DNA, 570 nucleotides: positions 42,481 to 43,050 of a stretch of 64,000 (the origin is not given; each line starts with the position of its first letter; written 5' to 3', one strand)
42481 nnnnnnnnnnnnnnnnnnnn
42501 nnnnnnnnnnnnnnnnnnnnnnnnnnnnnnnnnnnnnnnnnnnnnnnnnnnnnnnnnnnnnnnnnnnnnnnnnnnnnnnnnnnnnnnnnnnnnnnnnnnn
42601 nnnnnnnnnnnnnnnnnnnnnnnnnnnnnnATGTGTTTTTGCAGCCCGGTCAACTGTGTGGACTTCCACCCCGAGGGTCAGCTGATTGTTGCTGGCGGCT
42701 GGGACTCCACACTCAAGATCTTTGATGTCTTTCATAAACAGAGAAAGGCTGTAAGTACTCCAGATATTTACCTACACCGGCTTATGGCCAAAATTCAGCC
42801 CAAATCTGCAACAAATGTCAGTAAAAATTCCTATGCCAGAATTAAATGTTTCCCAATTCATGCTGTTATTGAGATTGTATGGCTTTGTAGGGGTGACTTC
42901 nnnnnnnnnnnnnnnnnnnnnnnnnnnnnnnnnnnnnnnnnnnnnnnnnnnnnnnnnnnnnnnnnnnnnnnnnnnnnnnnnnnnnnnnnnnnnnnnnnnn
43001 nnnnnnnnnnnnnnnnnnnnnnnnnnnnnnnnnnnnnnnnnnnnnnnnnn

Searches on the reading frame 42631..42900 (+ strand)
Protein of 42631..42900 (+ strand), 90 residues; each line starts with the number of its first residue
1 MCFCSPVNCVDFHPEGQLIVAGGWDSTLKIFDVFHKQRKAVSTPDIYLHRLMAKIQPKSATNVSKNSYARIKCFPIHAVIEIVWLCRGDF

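Call 20: search_protein_families(library=pfam, max_evalue=0.01, proteins=[window:42631-42900:+])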
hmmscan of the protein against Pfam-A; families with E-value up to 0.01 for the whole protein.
window:42631-42900:+ (90 aa): 5 families
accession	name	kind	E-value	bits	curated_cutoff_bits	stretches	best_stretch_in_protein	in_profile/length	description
PF00400.38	WD40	-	7e-09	36.3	27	1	5-32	12-39/39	WD domain, G-beta repeat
PF24814.1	WD40_Prp19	-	2.1e-05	24.1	320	1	6-39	137-170/281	Prp19 WD40 domain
PF24817.1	WD40_WDHD1_1st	-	0.00024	20.8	109.9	1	3-65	85-146/291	WDHD1 first WD40 domain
PF25174.1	Beta-prop_THOC3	-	0.0011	18.5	305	1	6-33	173-200/272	THOC3 beta-propeller domain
PF25175.1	Beta-prop_WDR5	-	0.0055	16.4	250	1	7-39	97-127/296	WDR5 beta-propeller domain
